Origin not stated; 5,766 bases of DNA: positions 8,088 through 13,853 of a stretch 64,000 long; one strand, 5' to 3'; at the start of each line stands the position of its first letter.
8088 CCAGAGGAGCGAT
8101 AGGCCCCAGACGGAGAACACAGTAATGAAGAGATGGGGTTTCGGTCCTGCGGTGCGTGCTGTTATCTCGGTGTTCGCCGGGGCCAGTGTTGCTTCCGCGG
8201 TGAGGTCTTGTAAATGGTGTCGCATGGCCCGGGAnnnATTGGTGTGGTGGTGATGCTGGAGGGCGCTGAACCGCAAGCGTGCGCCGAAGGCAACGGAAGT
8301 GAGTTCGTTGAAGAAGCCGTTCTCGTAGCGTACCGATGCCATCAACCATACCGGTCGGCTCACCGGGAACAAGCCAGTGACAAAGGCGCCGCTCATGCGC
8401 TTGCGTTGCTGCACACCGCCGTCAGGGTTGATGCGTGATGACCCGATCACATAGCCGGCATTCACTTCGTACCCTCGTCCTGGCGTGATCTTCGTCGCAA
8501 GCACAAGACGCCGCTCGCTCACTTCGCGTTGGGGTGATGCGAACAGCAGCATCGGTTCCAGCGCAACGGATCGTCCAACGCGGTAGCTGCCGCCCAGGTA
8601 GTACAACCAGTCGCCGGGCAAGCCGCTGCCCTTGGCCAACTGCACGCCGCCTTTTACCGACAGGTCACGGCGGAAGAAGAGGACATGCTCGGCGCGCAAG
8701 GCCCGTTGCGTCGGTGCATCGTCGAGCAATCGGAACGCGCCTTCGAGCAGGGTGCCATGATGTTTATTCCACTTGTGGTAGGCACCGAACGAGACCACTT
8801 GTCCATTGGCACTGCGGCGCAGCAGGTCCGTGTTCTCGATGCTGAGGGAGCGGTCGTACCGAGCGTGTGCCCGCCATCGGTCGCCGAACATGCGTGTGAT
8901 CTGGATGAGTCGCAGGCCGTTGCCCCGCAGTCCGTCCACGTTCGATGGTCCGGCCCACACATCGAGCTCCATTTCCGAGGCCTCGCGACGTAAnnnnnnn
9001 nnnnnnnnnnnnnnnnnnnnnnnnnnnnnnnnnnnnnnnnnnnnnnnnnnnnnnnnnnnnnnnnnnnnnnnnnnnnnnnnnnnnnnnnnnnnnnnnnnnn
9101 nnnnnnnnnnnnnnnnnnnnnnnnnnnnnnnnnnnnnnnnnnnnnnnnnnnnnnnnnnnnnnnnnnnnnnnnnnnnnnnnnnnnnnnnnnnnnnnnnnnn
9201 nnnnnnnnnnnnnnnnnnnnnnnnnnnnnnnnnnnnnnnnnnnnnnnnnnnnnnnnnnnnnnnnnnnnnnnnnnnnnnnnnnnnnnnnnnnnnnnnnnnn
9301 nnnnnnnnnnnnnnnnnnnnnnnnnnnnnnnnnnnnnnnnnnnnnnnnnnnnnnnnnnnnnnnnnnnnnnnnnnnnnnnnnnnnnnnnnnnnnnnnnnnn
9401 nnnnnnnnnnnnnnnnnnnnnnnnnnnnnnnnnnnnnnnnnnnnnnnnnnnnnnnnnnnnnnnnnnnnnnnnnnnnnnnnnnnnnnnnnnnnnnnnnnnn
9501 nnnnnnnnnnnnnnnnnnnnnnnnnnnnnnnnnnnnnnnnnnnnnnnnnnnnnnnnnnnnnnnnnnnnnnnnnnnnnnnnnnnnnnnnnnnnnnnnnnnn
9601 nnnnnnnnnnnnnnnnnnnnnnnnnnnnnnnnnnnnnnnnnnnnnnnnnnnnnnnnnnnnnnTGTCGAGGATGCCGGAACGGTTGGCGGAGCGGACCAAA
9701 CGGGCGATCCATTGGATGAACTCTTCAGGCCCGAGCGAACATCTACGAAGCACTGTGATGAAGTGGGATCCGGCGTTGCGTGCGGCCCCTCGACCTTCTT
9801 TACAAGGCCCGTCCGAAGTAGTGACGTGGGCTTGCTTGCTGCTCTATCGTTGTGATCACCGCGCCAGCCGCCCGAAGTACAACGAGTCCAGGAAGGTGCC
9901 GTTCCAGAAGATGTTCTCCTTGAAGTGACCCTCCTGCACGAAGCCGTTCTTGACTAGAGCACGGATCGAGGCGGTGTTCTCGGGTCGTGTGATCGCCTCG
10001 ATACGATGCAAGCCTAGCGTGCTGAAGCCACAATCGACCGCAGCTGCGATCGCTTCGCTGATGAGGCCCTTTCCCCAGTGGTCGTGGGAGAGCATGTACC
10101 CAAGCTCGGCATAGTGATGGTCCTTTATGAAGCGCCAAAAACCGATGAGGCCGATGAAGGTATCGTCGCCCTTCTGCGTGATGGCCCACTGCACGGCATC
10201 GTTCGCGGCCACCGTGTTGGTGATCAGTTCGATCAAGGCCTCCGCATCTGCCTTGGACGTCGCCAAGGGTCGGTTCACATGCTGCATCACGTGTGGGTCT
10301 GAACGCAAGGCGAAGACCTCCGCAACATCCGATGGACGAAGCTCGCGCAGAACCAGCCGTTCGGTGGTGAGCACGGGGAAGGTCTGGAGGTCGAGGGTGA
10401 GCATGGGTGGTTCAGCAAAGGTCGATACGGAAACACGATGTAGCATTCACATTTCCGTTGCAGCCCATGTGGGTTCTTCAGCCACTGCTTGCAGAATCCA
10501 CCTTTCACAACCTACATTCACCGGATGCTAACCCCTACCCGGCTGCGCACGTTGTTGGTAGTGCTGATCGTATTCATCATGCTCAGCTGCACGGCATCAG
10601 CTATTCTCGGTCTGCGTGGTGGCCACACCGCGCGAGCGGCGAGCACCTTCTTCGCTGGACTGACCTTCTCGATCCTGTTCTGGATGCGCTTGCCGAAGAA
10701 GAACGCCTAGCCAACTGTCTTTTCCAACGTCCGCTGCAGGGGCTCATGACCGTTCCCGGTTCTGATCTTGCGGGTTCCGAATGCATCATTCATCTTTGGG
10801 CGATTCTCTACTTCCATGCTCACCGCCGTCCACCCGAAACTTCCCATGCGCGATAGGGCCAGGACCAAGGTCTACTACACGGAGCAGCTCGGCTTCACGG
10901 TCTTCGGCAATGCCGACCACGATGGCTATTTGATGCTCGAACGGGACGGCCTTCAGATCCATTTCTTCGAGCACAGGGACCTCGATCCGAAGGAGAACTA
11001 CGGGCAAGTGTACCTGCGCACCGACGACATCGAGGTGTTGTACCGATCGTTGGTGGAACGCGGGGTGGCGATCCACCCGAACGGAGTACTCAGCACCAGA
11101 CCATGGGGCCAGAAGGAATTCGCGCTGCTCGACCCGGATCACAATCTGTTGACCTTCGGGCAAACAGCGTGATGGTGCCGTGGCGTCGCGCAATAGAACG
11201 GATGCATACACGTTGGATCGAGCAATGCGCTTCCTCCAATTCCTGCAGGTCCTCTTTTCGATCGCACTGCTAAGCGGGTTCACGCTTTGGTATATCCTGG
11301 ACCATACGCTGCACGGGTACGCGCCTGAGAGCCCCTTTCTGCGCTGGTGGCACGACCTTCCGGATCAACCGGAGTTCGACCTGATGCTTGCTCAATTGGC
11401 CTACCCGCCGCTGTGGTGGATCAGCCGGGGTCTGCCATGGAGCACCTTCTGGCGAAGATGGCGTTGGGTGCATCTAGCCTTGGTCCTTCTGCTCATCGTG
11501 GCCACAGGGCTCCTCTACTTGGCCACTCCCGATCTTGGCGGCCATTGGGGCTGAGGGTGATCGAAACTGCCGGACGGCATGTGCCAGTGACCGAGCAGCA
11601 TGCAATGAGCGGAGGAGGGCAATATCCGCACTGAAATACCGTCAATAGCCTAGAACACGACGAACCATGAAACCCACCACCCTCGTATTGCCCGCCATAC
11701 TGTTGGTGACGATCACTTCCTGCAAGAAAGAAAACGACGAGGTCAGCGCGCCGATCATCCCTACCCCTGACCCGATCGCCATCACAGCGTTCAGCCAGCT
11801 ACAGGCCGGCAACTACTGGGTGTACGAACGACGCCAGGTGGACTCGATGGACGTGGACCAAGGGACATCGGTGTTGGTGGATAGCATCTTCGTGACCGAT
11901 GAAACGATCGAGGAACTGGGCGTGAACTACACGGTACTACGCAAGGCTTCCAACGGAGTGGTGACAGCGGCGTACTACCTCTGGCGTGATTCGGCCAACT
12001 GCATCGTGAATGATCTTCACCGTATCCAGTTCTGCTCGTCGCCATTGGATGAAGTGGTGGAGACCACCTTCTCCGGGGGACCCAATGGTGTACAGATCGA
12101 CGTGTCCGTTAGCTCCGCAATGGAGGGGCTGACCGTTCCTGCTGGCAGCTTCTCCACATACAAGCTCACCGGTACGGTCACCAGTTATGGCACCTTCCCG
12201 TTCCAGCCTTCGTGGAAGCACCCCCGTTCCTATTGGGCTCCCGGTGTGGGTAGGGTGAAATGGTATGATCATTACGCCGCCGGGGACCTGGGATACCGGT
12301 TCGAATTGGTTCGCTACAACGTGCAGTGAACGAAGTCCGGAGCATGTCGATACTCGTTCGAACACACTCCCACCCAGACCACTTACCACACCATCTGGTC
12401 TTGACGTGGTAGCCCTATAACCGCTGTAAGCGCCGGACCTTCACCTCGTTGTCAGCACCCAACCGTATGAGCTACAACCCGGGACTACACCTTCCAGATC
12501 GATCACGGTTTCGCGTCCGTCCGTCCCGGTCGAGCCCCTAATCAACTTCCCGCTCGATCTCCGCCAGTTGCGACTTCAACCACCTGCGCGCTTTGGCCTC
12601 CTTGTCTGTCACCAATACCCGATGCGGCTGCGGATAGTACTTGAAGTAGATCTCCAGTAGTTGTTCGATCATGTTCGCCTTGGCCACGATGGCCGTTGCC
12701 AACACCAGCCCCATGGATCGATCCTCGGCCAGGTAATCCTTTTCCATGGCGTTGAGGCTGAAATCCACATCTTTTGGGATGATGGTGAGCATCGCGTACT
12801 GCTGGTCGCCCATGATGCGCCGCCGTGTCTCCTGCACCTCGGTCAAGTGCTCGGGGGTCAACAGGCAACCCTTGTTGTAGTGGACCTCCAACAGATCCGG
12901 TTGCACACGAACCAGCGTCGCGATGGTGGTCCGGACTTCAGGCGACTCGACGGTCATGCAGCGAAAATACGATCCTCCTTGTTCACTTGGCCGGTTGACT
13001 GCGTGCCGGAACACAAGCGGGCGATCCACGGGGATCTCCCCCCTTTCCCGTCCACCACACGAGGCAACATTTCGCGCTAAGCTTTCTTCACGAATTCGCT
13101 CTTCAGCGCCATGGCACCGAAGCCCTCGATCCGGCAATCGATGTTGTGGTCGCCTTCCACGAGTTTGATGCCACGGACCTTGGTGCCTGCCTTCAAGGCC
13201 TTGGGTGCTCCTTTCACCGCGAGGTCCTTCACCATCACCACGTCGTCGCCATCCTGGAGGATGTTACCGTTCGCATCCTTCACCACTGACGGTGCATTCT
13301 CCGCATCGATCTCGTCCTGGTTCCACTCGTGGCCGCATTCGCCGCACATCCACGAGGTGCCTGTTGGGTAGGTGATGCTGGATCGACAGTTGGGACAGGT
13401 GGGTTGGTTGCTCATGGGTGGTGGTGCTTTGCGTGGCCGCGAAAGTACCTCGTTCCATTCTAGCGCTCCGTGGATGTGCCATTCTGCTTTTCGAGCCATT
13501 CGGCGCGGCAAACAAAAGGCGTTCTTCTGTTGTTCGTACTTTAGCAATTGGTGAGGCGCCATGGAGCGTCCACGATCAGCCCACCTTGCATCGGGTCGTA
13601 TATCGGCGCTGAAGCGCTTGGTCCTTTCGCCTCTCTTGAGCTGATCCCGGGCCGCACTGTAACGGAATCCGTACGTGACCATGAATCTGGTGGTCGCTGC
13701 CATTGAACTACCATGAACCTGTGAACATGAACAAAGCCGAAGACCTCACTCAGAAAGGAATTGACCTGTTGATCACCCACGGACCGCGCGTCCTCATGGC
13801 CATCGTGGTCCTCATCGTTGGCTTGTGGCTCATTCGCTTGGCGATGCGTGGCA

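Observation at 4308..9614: Synthase-type exopolysaccharide module (TPR/beta-barrel + polytopic GT2) tightly coupled to a T9SS-secreted CotH-kinase/P-domain protein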

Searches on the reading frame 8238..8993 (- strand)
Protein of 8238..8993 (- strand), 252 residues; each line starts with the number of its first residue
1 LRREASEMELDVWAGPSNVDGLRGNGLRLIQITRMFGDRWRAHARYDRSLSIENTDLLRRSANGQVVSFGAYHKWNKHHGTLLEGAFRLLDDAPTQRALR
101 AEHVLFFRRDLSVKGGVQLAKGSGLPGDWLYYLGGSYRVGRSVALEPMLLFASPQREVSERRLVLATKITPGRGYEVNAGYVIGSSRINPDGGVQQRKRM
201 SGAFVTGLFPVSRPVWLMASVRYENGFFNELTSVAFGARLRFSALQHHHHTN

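Call 27: search_solved_structures(query=A2, max_evalue=10, show_alignments=0)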
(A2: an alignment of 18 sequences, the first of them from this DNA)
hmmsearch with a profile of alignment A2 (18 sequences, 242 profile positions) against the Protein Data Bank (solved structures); distinct sequences matched with E-value up to 10: 0.

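Call 28: search_protein_families(library=ncbifam, alignment_id=A2, max_evalue=10)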
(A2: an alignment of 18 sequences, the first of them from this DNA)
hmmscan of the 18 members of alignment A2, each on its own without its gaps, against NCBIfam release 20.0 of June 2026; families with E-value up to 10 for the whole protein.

A. member 1, seq(252 aa): 0 families

B. families by the number of members that match (of 18 scanned): 5 families
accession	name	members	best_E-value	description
NF038381.1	phage_DpoZ_2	1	0.094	aminoadenine-incorporating DNA polymerase DpoZ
NF006626.0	PRK09195.1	1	0.11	tagatose-bisphosphate aldolase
TIGR01858.1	tag_bisphos_ald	1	0.12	tagatose bisphosphate family class II aldolase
NF005284.0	PRK06801.1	1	0.18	ketose 1,6-bisphosphate aldolase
TIGR03668.1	Rv0121_F420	1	0.2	TIGR03668 family PPOX class F420-dependent oxidoreductase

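Call 29: search_protein_families(library=pfam, alignment_id=A2, max_evalue=10)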
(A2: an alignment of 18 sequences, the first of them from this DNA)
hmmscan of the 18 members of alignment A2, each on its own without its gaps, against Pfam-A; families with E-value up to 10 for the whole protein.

A. member 1, seq(252 aa): 0 families

B. families by the number of members that match (of 18 scanned): 8 families
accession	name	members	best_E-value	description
PF10677.15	DUF2490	1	0.013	Protein of unknown function (DUF2490)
PF01766.23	Birna_VP2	1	0.063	Birnavirus VP2 protein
PF03727.22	Hexokinase_2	1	0.071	Hexokinase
PF16586.11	DUF5060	1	0.1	Domain of unknown function (DUF5060)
PF24788.1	AtPDCT1_2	1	0.12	AtPDCT1/2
PF06594.17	HCBP_related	1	0.16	Haemolysin-type calcium binding protein related domain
PF21209.4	Bac_rhamnosid-like_N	1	0.17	Alpha-rhamnosidase-like, bacteroidetes, N-terminal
PF11008.14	DUF2846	1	0.17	Protein of unknown function (DUF2846)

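Call 30: find_homologous_proteins(query=A2, max_evalue=0.00001)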
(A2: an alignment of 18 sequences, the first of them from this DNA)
Query A2 (18 sequences) (252 aa, profile of the alignment): 2 proteins with E <= 0.00001 among 8000 candidates.
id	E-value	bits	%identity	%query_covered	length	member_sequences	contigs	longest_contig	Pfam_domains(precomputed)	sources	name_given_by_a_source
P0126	8.5e-72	260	25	93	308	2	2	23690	-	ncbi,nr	ncbi:MAG: hypothetical protein KJO23_03230 [Bacteroidia bacterium]|nr:hypothetical protein [Bacteroi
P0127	4.3e-46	175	25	47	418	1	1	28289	PF14559.13,PF13414.13,PF00515.35,PF13432.13,PF13428.13,PF13181.13,PF07719.24,PF13174.13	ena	-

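Call 76: search_protein_representatives(protein=window:8238-8993:-)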
Query: 252 residues. Proteins with E-value up to 0.001 (for the whole library): 119; up to 1e-10: 47; up to 1e-30: 4. The best 119 are listed.
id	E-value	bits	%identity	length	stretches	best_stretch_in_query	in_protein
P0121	9.6e-166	565.9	100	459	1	1-252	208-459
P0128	2.2e-49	184.8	40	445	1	1-242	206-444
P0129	6.0e-33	130.9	30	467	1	2-241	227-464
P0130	1.2e-31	126.7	32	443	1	4-242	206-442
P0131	1.3e-28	116.7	34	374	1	2-242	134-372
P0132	4.9e-28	114.8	30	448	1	4-244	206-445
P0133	8.8e-27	110.7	32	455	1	3-241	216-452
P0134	2.3e-26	109.3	32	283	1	7-241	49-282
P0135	1.3e-25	106.9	32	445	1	5-242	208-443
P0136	7.0e-25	104.5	28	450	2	5-242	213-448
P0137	1.3e-24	103.6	28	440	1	5-242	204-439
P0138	1.6e-24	103.3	32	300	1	8-242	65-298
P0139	2.4e-24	102.7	31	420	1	8-242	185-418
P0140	2.9e-23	99.2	30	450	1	7-242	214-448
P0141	1.3e-22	97.0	29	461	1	2-241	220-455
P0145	1.3e-20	90.5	32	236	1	8-242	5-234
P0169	4.7e-12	62.5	29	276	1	8-242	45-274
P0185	1.3e-09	54.4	27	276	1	24-188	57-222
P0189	4.6e-09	52.7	29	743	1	22-226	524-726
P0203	1.3e-07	47.9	29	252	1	24-195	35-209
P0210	8.7e-07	45.2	26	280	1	23-186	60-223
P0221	1.4e-05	41.2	28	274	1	21-185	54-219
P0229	9.2e-05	38.6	27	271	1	13-186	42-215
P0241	3.1e-04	36.8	32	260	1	7-243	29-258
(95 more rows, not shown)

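Call 77: search_protein_families(library=pfam, proteins=[P0134, P0145, P0169, P0185, P0203, P0210, P0221, P0229, P0241, P0189], max_evalue=0.01)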
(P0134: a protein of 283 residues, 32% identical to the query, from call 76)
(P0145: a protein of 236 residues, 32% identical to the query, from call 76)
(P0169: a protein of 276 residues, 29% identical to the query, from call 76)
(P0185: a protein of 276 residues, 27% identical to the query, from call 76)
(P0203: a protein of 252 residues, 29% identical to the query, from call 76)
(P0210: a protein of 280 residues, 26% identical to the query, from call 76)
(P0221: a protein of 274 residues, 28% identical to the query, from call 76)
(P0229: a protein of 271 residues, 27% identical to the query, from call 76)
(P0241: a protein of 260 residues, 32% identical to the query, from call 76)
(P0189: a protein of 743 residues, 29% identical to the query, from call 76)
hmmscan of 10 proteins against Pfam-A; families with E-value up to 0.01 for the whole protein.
P0134 (283 aa): 0 families

P0145 (236 aa): 0 families

P0169 (276 aa): 1 family
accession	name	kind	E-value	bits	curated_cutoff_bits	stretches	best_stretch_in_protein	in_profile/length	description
PF07719.23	TPR_2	-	0.0093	16.5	27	0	1-28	7-34/34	Tetratricopeptide repeat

P0185 (276 aa): 0 families

P0203 (252 aa): 0 families

P0210 (280 aa): 0 families

P0221 (274 aa): 0 families

P0229 (271 aa): 0 families

P0241 (260 aa): 0 families

P0189 (743 aa): 13 families
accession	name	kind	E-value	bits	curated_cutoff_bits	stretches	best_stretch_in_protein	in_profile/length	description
PF02369.22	Big_1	-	1e-08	35.6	34.9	1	228-280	20-71/93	Bacterial Ig-like domain (group 1)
PF13432.12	TPR_16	-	1.5e-08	35.3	32.7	2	421-481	3-63/65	Tetratricopeptide repeat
PF14559.12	TPR_19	-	1.7e-08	35.1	25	1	428-487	4-63/68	Tetratricopeptide repeat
PF00515.34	TPR_1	-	6.9e-08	32.4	27.8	1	454-480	6-32/34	Tetratricopeptide repeat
PF07719.23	TPR_2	-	4.1e-06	27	27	1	452-480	4-32/34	Tetratricopeptide repeat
PF13424.12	TPR_12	-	4.3e-05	24.1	30.1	1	417-479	5-75/77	Tetratricopeptide repeat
PF13620.12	CarboxypepD_reg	-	0.00012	22.8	32.3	0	229-276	2-46/82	Carboxypeptidase regulatory-like domain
PF13181.12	TPR_8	-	0.00014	22.2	25.7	1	453-481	5-33/34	Tetratricopeptide repeat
PF13428.12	TPR_14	-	0.00025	21.9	23.5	1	450-488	2-40/44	Tetratricopeptide repeat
PF13371.12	TPR_9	-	0.0011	19.4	35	0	445-487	25-67/73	Tetratricopeptide repeat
PF13414.12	TPR_11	-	0.003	17.7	26.8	0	456-488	1-33/42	TPR repeat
PF24107.1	DUF7382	-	0.0036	17.6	27.4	1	224-273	17-64/65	Domain of unknown function (DUF7382)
PF23914.1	TPR_CcmH_CycH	-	0.0058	16.9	42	0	446-489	47-90/158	Cytochrome c-type biogenesis protein H TPR domain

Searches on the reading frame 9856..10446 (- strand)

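Call 8: search_protein_families(library=pfam, proteins=[window:9856-10446:-], max_evalue=0.001)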
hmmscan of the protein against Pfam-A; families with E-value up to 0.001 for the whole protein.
window:9856-10446:- (196 aa): 3 families
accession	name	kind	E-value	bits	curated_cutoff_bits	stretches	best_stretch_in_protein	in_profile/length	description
PF13302.13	Acetyltransf_3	-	8.1e-37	127.4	25.4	1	30-170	1-138/138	Acetyltransferase (GNAT) domain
PF00583.31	Acetyltransf_1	-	3.3e-10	40.7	20.7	1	83-169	32-116/116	Acetyltransferase (GNAT) family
PF13420.13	Acetyltransf_4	-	6.1e-06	26.8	24.3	1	33-189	1-154/155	Acetyltransferase (GNAT) domain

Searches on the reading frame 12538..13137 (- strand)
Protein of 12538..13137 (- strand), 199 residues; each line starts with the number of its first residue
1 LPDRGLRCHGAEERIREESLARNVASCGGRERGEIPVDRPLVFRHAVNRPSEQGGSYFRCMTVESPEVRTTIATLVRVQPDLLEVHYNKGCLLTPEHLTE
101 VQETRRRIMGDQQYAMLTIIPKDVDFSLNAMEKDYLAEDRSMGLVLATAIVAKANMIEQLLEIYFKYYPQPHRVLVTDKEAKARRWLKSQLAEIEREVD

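Call 8: search_protein_families(library=pfam, proteins=[window:12538-13137:-], max_evalue=0.001)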
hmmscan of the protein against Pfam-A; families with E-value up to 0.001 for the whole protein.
window:12538-13137:- (199 aa): 1 family
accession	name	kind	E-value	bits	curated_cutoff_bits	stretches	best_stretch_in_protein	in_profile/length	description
PF25056.1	DUF7793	-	1.8e-08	34.8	26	1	80-189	5-111/113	Domain of unknown function (DUF7793)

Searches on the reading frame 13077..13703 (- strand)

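Call 8: search_protein_families(library=pfam, proteins=[window:13077-13703:-], max_evalue=0.001)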
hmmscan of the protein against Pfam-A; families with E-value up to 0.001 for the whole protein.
window:13077-13703:- (208 aa): 3 families
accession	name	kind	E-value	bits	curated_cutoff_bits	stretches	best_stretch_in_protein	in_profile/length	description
PF03831.20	YjdM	-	1.5e-31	108.5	23.2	1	141-208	1-69/69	PhnA domain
PF08274.17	Zn_Ribbon_YjdM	-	4.9e-09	36.5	30.8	1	101-128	3-30/30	PhnA Zinc-Ribbon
PF08271.17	Zn_Ribbon_TF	-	0.00018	21.4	29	1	102-135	2-37/43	TFIIB zinc-binding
